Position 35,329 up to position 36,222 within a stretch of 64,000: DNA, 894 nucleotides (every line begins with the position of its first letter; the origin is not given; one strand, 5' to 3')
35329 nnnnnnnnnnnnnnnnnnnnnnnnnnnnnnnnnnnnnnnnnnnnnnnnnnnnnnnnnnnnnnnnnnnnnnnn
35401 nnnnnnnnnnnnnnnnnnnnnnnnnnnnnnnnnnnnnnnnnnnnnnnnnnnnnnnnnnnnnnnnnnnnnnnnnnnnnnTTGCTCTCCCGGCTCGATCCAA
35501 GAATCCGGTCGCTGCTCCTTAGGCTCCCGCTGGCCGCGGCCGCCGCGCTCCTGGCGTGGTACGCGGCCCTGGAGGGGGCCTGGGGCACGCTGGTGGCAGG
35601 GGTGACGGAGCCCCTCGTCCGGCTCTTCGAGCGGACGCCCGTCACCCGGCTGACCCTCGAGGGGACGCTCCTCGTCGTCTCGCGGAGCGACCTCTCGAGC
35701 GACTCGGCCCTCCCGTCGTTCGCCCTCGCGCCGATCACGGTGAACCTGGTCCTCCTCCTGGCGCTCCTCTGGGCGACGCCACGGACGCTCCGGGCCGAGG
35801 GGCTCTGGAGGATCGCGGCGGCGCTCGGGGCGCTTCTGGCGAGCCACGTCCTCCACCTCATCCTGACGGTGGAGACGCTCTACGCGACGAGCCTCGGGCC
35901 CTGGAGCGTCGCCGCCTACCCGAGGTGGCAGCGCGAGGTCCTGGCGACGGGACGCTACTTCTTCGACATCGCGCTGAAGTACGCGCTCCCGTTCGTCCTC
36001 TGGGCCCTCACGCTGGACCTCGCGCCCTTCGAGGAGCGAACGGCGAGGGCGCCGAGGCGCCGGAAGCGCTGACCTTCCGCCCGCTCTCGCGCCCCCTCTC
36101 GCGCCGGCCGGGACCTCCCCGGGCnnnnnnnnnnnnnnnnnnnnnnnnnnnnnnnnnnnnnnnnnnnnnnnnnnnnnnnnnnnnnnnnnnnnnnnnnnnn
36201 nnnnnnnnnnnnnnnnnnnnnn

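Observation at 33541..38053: Exosortase-like mini membrane protein pair, flanked by a histidine kinase and an FHA-domain sigma-54-type activator whose GAFTGA loop is degenerate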

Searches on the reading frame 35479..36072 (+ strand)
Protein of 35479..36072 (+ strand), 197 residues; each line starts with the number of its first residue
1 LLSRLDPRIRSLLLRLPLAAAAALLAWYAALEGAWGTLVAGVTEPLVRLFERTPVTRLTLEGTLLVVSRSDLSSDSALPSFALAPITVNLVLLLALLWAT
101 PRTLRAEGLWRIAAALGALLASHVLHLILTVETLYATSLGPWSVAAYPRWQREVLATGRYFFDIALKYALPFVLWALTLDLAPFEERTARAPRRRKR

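Call 3: search_protein_families(library=pfam, proteins=[window:35479-36072:+], max_evalue=1)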
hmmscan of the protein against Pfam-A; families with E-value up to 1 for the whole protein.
window:35479-36072:+ (197 aa): 0 families

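Call 4: search_protein_families(library=ncbifam, proteins=[window:35479-36072:+], max_evalue=1)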
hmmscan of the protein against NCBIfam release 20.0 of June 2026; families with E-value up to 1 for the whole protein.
window:35479-36072:+ (197 aa): 2 families
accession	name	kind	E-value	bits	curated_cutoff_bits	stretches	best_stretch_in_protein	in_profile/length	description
NF041730.1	XrtH_assoc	equivalog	5.2e-05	23.1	35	1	10-177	2-179/184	exosortase H-associated membrane protein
TIGR02854.1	spore_II_GA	equivalog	0.18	11.1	209.55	1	88-136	11-58/293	sigma-E processing peptidase SpoIIGA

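Call 21: search_protein_families(library=ncbifam, alignment_id=A2, max_evalue=0.01)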
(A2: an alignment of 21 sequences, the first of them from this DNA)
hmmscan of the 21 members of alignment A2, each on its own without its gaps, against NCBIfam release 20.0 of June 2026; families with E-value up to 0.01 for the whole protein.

A. member 1, seq(197 aa): 1 family
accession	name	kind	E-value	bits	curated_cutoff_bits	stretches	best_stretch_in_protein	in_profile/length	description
NF041730.1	XrtH_assoc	equivalog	5.2e-05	23.1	35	1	10-177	2-179/184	exosortase H-associated membrane protein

B. families by the number of members that match (of 21 scanned): 1 family
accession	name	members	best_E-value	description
NF041730.1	XrtH_assoc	18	5.7e-09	exosortase H-associated membrane protein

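Call 39: find_homologous_proteins(query=A2, max_evalue=0.001)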
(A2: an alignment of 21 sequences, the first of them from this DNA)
Query A2 (21 sequences) (197 aa, profile of the alignment): 435 proteins with E <= 0.001 among 8000 candidates; the best 120 are listed.
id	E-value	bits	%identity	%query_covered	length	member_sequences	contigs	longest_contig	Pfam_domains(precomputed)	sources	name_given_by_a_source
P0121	4.0e-76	273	34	73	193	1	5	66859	PF28117.1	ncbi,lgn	-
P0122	6.7e-76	272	33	72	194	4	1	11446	PF28117.1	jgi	-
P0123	6.9e-76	272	33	69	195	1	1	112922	-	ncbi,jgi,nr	ncbi:MAG TPA: hypothetical protein VIA62_26045 [Thermoanaerobaculia bacterium]|jgi:hypothetical prot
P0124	7.1e-76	272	31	72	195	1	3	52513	-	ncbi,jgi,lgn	-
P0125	1.9e-75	271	32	69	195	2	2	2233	-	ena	-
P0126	2.3e-75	270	33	81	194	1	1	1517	PF28117.1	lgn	-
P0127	2.6e-75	270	30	73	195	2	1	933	-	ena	-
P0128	2.7e-75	270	32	69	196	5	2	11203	-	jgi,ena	-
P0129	2.9e-75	270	32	68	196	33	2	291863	-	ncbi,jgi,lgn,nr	ncbi:MAG TPA: hypothetical protein VGS07_18290 [Thermoanaerobaculia bacterium]|jgi:hypothetical prot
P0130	4.5e-75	269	31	86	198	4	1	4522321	PF28117.1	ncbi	ncbi:MAG: hypothetical protein U0X73_01605 [Thermoanaerobaculia bacterium]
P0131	9.5e-75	268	35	72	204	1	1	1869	-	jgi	jgi:hypothetical protein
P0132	2.7e-74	267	33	72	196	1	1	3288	-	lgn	-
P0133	2.7e-74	267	31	69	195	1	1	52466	-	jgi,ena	-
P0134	3.1e-74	267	33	85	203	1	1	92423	-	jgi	jgi:hypothetical protein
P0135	3.6e-74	267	31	72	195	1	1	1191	-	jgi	jgi:hypothetical protein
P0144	1.8e-73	264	33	72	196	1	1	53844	PF28117.1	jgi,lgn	jgi:hypothetical protein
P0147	2.6e-73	264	35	85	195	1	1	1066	PF28117.1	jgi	jgi:hypothetical protein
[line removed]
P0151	4.2e-73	263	33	85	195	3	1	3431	PF28117.1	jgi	jgi:hypothetical protein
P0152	4.3e-73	263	33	75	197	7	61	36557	PF28117.1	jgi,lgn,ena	jgi:hypothetical protein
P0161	1.7e-72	261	35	75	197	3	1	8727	PF28117.1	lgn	-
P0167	3.6e-72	260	32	68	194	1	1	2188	PF28117.1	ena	-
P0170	3.7e-72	260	36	67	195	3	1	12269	PF28117.1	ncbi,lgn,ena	-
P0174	7.5e-72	259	35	68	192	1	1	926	PF28117.1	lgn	-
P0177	1.3e-71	258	33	68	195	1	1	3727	PF28117.1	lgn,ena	-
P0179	1.6e-71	258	35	68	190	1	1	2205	PF28117.1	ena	-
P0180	1.8e-71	258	36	68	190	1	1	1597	PF28117.1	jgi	-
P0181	1.8e-71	258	32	82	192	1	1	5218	PF28117.1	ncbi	-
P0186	2.7e-71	257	30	73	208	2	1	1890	PF28117.1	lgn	-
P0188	2.9e-71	257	37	68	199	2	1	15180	PF28117.1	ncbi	-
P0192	3.7e-71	257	34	76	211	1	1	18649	PF28117.1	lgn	-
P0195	4.3e-71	257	33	68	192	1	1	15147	PF28117.1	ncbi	-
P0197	5.2e-71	256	32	68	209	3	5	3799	PF28117.1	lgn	-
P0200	5.6e-71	256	33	68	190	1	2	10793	PF28117.1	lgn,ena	-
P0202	6.0e-71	256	33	67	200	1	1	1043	PF28117.1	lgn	-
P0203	6.0e-71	256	30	85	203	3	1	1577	PF28117.1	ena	-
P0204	6.9e-71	256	34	76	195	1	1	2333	PF28117.1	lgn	-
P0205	7.0e-71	256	34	69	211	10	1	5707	PF28117.1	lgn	-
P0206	7.1e-71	256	30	68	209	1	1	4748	PF28117.1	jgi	-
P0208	7.6e-71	256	33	68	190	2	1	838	PF28117.1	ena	-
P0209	8.6e-71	256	35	76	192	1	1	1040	PF28117.1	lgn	-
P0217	1.4e-70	255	36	68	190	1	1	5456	PF28117.1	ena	-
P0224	1.6e-70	255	48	23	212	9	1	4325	PF28117.1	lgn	-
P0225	2.0e-70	254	34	72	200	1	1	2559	PF28117.1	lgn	-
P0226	2.0e-70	254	29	77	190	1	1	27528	PF28117.1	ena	-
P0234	2.5e-70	254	29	78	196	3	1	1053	PF28117.1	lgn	-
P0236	3.0e-70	254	34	89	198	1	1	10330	PF28117.1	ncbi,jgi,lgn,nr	ncbi:MAG: hypothetical protein D6696_00515 [Acidobacteria bacterium]|nr:MAG: hypothetical protein D6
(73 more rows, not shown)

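Call 47: predict_structure(alignment_id=A3)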
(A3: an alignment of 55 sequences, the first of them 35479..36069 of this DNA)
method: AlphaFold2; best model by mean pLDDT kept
length: 197 residues; sequences in the alignment: 55
mean_pLDDT: 89.2   pTM: 0.78
mean pLDDT of the five models: 89.2, 88.5, 87.1, 87.0, 86.7
residues with pLDDT >= 90: 115; 70-90: 73; 50-70: 9; < 50: 0
segments of 3 or more residues with pLDDT < 50: none
pLDDT, mean of each block of 10 residues (from residue 1): 82 85 86 93 97 94 94 80 90 88 75 93 95 94 96 96 91 89 83 80
secondary structure, 60 per line:
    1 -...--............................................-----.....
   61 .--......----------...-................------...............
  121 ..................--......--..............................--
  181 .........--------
elements in order: H7-50 E56-61 E64-69 E80-82 H84-99 H106-138 H141-146 H149-178 H181-189

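Call 65: search_protein_representatives(alignment_id=A3)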
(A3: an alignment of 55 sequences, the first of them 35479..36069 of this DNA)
Query: 55 sequences, 199 profile positions. Proteins with E-value up to 0.001 (for the whole library): 319; up to 1e-10: 150; up to 1e-30: 31. The best 150 are listed.
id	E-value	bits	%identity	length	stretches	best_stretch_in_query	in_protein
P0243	5.7e-80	283.7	-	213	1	6-195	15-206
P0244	1.2e-71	256.5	-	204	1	8-192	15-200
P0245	4.7e-69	248.1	-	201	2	6-156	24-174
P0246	7.7e-66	237.5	-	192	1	11-189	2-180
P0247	3.8e-60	219.0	-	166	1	27-189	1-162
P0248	4.4e-60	218.8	-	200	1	9-189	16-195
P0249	5.1e-55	202.2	-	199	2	4-95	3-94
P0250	4.8e-50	186.0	-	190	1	13-185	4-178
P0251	1.6e-49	184.3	-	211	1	14-184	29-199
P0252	6.4e-49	182.3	-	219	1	15-184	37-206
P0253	1.1e-46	175.0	-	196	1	4-189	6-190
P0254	4.7e-46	173.0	-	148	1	93-194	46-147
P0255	1.3e-45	171.6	-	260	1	2-118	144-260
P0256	2.4e-45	170.7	-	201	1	9-190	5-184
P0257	9.2e-45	168.8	-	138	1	6-127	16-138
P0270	8.8e-33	129.6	-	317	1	102-188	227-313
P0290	1.1e-26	109.7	-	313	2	130-189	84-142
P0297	1.5e-24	102.8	-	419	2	15-143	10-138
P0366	1.9e-12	63.3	-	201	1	9-194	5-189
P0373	5.8e-12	61.7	-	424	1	22-161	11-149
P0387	2.8e-11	59.5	-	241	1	12-190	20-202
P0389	5.4e-11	58.5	-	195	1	14-186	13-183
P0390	5.7e-11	58.5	-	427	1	15-163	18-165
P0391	7.6e-11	58.0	-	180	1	21-181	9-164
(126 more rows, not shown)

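Call 66: search_protein_families(library=ncbifam, proteins=[P0255, P0270, P0290, P0297, P0373, P0390, P0366, P0389, P0391, P0387], max_evalue=0.01)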
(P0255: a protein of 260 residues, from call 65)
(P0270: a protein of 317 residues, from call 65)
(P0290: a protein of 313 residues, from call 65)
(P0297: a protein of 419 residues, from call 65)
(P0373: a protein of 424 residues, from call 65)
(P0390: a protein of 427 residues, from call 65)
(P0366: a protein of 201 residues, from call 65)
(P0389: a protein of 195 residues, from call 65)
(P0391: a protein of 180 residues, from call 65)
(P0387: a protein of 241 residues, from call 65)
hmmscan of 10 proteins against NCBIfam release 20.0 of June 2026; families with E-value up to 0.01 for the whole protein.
P0255 (260 aa): 0 families

P0270 (317 aa): 21 families
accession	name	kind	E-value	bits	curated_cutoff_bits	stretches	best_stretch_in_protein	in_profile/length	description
TIGR03169.1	Nterm_to_SelD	hypoth_equivalog_domain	4e-48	164.6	310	1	1-230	42-269/365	pyridine nucleotide-disulfide oxidoreductase family protein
TIGR04369.1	fusion_not_SelD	hypoth_equivalog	3.5e-20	71.7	700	1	1-232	41-240/701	oxidoreductase/SelD-related fusion protein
TIGR02374.1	nitri_red_nirB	equivalog_domain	5.2e-11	41.7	578.35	1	30-226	72-262/794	nitrite reductase large subunit NirB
NF042949.2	3PPDioc_HcaD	equivalog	3.5e-08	32.6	450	1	32-216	76-252/386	3-phenylpropionate/cinnamic acid dioxygenase ferredoxin--NAD(+) reductase subunit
NF045765.1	PhenlGlyoxDHPadH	equivalog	1e-07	31.2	475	1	25-211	69-247/416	NADH-dependent phenylglyoxylate dehydrogenase subunit epsilon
TIGR03385.1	CoA_CoA_reduc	equivalog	4.8e-07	28.9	578.8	1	34-227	78-268/439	CoA-disulfide reductase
NF010037.0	PRK13512.1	equivalog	8.3e-07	28.2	394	1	107-228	150-265/438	CoA-disulfide reductase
NF003437.0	PRK04965.1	equivalog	4.1e-06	26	392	1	33-208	79-242/378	NADH:flavorubredoxin reductase NorW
NF046103.1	NOXase_Strep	equivalog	1.7e-05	24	600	1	30-208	73-247/442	H2O-forming NADH oxidase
TIGR01350.1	lipoamide_DH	equivalog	3e-05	22.9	408.8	1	48-181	122-239/461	dihydrolipoyl dehydrogenase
TIGR02053.1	MerA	equivalog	4.8e-05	22.5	454.45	1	42-180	116-235/465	mercury(II) reductase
NF049943.1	SQR_III_seleno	exception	7.1e-05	21.8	525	1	28-75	70-117/406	type III sulfide quinone reductase, selenoprotein subtype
TIGR03364.1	HpnW_proposed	hypoth_equivalog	0.00029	20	285.1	0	157-213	150-205/365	TIGR03364 family FAD-dependent oxidoreductase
NF007286.0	PRK09754.1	equivalog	0.00039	19.3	447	1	34-212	80-249/400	phenylpropionate dioxygenase ferredoxin reductase subunit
NF003585.0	PRK05249.1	equivalog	0.0005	18.8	465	1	104-225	175-296/464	Si-specific NAD(P)(+) transhydrogenase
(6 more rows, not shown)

P0290 (313 aa): 1 family
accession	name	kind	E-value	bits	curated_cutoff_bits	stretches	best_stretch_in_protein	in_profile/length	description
TIGR02168.1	SMC_prok_B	equivalog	5.2e-08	31.1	567.35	1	239-269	53-82/1181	chromosome segregation protein SMC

P0297 (419 aa): 1 family
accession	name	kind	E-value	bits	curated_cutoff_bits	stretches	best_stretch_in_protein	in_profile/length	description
NF041730.1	XrtH_assoc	equivalog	0.00019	21.2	35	0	10-193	3-180/184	exosortase H-associated membrane protein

P0373 (424 aa): 16 families
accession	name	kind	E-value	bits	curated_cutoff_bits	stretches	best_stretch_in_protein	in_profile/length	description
TIGR02521.1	type_IV_pilW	equivalog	3.3e-13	49.7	154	1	239-404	35-202/234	type IV pilus biogenesis/stability protein PilW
TIGR02917.1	PEP_TPR_lipo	equivalog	1.1e-11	43.4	312.2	1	242-395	29-183/899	XrtA/PEP-CTERM system TPR-repeat protein PrsT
NF040959.1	MamA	equivalog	1.5e-11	44.1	200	1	242-391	44-193/204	magnetosome protein MamA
TIGR02552.1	LcrH_SycD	equivalog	4.9e-10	39.2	104.8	1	307-382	56-133/136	SycD/LcrH family type III secretion system chaperone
NF033762.1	social_mot_Tgl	equivalog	3.8e-07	29.7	225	1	216-330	13-127/252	social motility TPR repeat lipoprotein Tgl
NF033920.0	C39_PA2778_fam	equivalog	8.8e-06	25.3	150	1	282-367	169-254/255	PA2778 family cysteine peptidase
NF008520.0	PRK11447.1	equivalog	9.1e-06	23.7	858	0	241-301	275-335/1157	cellulose synthase complex outer membrane protein BcsC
NF008391.2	PRK11189.1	equivalog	1.6e-05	24.6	250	1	286-370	82-166/297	lipoprotein NlpI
NF011886.0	PRK15359.1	equivalog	3e-05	23.8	146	1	280-372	35-127/144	type III secretion system chaperone protein SscB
NF052415.1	T3SS_chap_SctY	equivalog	4e-05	24.1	70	0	286-362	23-102/106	type III secretion apparatus assembly chaperone SctY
NF011721.1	PRK15174.1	equivalog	6e-05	21.4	1200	1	242-364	253-379/656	Vi polysaccharide transport protein VexE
TIGR00540.1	TPR_hemY_coli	hypoth_equivalog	0.00043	19.2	142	0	283-345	306-365/385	heme biosynthesis-associated TPR protein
TIGR02795.1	tol_pal_ybgF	equivalog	0.00055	20.5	90.1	0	237-302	4-72/119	tol-pal system protein YbgF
NF007302.0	PRK09782.1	equivalog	0.00083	17.4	1223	0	247-324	591-667/990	phage receptor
NF033758.1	gliding_GltE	equivalog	0.0012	18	225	0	245-301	266-322/411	adventurous gliding motility TPR repeat lipoprotein GltE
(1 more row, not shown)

P0390 (427 aa): 20 families
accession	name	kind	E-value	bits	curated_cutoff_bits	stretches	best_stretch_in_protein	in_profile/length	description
TIGR02917.1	PEP_TPR_lipo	equivalog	3.1e-17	61.8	312.2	2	234-328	123-217/899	XrtA/PEP-CTERM system TPR-repeat protein PrsT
TIGR02521.1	type_IV_pilW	equivalog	2.1e-15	56.9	154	1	241-401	36-199/234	type IV pilus biogenesis/stability protein PilW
NF033920.0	C39_PA2778_fam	equivalog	4.6e-15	55.7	150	2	286-367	172-254/255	PA2778 family cysteine peptidase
NF040959.1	MamA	equivalog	1.5e-10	40.9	200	1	234-336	69-171/204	magnetosome protein MamA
NF033758.1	gliding_GltE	equivalog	1.2e-09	37.7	225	1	257-375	73-192/411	adventurous gliding motility TPR repeat lipoprotein GltE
NF033762.1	social_mot_Tgl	equivalog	1.5e-09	37.6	225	1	219-331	13-127/252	social motility TPR repeat lipoprotein Tgl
TIGR03939.1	PGA_TPR_OMP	equivalog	1.6e-09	36.6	366.65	1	250-342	409-501/800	poly-beta-1,6 N-acetyl-D-glucosamine export porin PgaA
NF008520.0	PRK11447.1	equivalog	1.6e-09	36.2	858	1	238-310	353-425/1157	cellulose synthase complex outer membrane protein BcsC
TIGR02552.1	LcrH_SycD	equivalog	6.7e-08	32.3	104.8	1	245-337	27-119/136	SycD/LcrH family type III secretion system chaperone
NF008757.0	PRK11788.1-5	equivalog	5.1e-06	25.9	363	1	230-383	174-327/388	lipopolysaccharide assembly protein LapB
NF008755.0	PRK11788.1-3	equivalog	1.9e-05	24.2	430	1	235-368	179-313/388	lipopolysaccharide assembly protein LapB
NF002725.1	PRK02603.1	equivalog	4e-05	23.7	143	1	280-379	45-140/173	photosystem I assembly protein Ycf3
NF053607.1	CHU_0125_OmpA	equivalog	0.00017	20.3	620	1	311-417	26-133/639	CHU_0125 family OmpA-like outer membrane integrity protein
NF011721.1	PRK15174.1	equivalog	0.00017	20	1200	1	238-390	223-371/656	Vi polysaccharide transport protein VexE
TIGR02795.1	tol_pal_ybgF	equivalog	0.00035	21.2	90.1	1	240-341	6-113/119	tol-pal system protein YbgF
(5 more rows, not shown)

P0366 (201 aa): 1 family
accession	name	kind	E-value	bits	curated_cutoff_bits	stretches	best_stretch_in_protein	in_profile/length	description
NF041730.1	XrtH_assoc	equivalog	3.9e-07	30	35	1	12-179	4-181/184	exosortase H-associated membrane protein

P0389 (195 aa): 1 family
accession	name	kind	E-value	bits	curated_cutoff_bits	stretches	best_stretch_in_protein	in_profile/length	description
NF041730.1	XrtH_assoc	equivalog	0.00056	19.7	35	1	13-127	2-125/184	exosortase H-associated membrane protein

P0391 (180 aa): 0 families

P0387 (241 aa): 9 families
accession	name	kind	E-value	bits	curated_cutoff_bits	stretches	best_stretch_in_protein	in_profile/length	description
NF004088.0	PRK05590.1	equivalog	5e-10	40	140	1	208-235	138-165/166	hypothetical protein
TIGR04102.1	SWIM_PBPRA1643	hypoth_equivalog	2.4e-08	34.3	68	1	205-234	79-108/108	PBPRA1643 family SWIM/SEC-C metal-binding motif protein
NF002449.0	PRK01617.1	equivalog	9.9e-08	32.5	141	1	211-235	130-154/154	hypothetical protein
NF041730.1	XrtH_assoc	equivalog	1.9e-06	27.8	35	1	24-148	4-131/184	exosortase H-associated membrane protein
NF007704.0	PRK10396.1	equivalog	9.7e-06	25.7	149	1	210-233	196-219/221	hypothetical protein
NF002592.0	PRK02250.1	equivalog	1e-05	25.7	158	1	213-234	146-167/167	hypothetical protein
NF001213.0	PRK00183.1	equivalog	2e-05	24.7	158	1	209-235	128-154/157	hypothetical protein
NF003262.0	PRK04233.1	equivalog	0.0012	18.9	204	1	218-239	7-28/129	hypothetical protein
NF002486.0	PRK01752.1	equivalog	0.0036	17.2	120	1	218-235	138-155/157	YchJ family protein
